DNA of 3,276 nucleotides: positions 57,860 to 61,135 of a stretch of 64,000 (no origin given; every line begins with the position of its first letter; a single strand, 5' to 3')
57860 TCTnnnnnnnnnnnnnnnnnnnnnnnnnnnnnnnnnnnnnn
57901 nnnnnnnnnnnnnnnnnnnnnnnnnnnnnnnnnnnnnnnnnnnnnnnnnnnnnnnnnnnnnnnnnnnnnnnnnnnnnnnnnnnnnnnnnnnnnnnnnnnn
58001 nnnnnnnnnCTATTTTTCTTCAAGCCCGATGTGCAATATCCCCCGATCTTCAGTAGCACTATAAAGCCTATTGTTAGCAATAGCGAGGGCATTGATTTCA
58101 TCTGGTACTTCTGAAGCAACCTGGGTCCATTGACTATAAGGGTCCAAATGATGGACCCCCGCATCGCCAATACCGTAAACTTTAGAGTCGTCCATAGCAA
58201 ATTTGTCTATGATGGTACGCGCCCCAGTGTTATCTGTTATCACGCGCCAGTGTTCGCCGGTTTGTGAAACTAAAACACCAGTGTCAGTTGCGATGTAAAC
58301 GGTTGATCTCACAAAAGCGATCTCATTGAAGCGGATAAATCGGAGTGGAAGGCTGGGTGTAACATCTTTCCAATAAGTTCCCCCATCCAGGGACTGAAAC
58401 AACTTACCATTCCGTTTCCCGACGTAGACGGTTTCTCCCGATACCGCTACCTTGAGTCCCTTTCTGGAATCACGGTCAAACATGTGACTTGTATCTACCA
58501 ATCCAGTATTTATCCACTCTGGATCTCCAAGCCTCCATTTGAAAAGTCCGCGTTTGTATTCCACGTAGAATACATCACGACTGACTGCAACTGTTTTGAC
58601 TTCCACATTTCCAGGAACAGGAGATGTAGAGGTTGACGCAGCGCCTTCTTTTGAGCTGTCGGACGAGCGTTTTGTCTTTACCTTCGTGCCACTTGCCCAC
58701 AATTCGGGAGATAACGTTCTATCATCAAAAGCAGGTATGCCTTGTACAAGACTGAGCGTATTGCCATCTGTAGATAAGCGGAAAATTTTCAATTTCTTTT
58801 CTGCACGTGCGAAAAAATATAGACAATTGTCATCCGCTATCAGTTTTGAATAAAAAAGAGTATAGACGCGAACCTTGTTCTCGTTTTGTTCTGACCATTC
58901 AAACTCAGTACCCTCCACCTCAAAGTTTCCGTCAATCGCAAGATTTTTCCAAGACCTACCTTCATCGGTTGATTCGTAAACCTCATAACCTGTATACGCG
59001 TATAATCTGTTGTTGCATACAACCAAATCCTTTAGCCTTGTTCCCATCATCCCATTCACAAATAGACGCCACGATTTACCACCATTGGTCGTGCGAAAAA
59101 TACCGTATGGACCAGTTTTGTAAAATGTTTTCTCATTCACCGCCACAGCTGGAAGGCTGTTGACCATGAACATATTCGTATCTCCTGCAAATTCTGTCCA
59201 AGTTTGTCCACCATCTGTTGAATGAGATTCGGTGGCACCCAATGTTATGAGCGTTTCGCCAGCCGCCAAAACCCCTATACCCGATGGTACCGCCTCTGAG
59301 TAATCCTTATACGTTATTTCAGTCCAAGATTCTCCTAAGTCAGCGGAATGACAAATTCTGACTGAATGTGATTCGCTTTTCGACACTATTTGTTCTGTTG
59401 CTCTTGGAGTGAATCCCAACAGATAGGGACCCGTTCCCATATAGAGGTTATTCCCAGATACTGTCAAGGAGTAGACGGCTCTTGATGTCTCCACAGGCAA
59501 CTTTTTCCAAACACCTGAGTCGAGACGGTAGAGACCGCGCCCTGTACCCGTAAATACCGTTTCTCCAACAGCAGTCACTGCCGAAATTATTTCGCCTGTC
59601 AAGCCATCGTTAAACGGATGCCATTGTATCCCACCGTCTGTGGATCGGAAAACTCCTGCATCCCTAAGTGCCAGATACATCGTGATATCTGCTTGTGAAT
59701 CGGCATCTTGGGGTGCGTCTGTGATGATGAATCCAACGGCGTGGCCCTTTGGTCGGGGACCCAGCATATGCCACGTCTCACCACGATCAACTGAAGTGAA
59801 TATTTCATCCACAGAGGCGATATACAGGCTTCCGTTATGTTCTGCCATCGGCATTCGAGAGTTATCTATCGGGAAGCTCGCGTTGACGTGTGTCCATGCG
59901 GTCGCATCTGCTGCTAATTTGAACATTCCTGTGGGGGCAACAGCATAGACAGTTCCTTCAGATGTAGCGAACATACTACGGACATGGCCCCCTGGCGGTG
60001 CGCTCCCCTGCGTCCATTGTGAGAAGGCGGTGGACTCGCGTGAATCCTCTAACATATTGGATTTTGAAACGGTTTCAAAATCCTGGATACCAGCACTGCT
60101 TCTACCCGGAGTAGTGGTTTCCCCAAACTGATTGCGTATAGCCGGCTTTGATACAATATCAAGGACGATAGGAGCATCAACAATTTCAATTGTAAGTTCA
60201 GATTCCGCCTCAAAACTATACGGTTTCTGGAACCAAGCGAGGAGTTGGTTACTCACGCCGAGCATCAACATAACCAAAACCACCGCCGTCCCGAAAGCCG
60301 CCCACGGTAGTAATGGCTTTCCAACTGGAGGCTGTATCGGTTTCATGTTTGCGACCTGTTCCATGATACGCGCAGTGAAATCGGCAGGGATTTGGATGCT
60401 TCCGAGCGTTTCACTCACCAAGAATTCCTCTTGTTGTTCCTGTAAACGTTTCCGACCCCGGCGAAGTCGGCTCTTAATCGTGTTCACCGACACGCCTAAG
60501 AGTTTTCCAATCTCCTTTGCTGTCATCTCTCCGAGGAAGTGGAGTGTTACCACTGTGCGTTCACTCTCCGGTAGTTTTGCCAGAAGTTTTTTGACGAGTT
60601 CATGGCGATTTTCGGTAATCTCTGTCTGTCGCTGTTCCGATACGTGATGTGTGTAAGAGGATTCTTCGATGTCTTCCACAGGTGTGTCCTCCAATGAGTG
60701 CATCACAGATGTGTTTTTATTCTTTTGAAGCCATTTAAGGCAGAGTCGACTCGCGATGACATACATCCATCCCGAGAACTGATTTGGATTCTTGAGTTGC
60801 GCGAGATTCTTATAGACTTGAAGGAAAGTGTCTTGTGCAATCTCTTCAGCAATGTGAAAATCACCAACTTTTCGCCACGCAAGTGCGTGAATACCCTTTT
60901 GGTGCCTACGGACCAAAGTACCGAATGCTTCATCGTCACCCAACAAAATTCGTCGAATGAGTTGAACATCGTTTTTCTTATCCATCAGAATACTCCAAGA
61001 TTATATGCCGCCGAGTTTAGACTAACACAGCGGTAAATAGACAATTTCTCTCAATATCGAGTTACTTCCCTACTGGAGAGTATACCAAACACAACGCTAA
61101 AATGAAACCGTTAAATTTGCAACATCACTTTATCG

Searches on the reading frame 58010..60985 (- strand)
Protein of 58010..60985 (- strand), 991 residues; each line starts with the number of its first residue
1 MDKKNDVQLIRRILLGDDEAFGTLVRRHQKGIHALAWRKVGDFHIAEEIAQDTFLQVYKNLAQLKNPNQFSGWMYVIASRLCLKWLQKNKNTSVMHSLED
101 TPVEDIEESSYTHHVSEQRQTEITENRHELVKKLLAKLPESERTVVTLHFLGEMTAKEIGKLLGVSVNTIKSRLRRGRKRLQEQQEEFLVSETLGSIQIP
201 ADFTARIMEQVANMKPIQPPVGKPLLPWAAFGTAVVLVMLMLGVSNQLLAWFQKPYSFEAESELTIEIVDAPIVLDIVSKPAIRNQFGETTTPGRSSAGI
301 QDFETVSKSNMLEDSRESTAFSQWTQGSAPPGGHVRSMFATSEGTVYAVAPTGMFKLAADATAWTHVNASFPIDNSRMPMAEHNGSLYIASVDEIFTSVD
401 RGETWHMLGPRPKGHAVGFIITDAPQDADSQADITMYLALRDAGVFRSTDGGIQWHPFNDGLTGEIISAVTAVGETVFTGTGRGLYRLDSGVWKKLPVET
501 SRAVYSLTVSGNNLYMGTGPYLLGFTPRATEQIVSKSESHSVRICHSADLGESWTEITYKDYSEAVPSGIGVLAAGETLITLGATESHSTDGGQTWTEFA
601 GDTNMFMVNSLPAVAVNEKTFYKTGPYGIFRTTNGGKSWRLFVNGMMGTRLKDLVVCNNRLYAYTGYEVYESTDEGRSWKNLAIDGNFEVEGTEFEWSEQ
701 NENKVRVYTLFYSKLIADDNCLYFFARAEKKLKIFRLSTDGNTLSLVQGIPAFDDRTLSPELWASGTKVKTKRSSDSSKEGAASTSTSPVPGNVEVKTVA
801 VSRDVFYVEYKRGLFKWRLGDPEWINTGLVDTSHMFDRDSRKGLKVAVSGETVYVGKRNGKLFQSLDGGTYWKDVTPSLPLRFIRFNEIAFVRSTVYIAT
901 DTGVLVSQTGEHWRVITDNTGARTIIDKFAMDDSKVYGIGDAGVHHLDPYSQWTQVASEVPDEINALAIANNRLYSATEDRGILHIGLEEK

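Call 63: search_protein_families(library=pfam, proteins=[window:58010-60985:-], max_evalue=0.01)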
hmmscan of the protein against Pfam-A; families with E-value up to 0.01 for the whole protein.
window:58010-60985:- (991 aa): 9 families
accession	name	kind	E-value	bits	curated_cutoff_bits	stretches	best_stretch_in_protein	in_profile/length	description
PF08281.18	Sigma70_r4_2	-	6.2e-17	61.4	25.7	1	129-181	2-54/54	Sigma-70, region 4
PF04545.22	Sigma70_r4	-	2.8e-13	49.6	24.1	1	134-183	1-50/50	Sigma-70, region 4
PF04542.20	Sigma70_r2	-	1.6e-12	47.5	24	1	24-90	1-69/71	Sigma-70 region 2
PF15902.12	Sortilin-Vps10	-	2.4e-11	43.5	33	1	629-708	3-86/446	Sortilin, neurotensin receptor 3,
PF02012.26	BNR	-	3e-08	32.9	27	0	588-597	2-11/12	BNR/Asp-box repeat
PF19755.4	DUF6242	-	1.9e-07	31.6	29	0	613-679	148-217/217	Domain of unknown function (DUF6242)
PF07638.17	Sigma70_ECF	-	1.2e-05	25.8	21.1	1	8-185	6-183/185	ECF sigma factor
PF14870.12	PSII_BNR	-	2.9e-05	23.9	27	0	588-680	42-138/303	Photosynthesis system II assembly factor YCF48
PF20432.4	Xre-like-HTH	-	0.0078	16.9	25.8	0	153-181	23-50/63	Antitoxin Xre-like helix-turn-helix domain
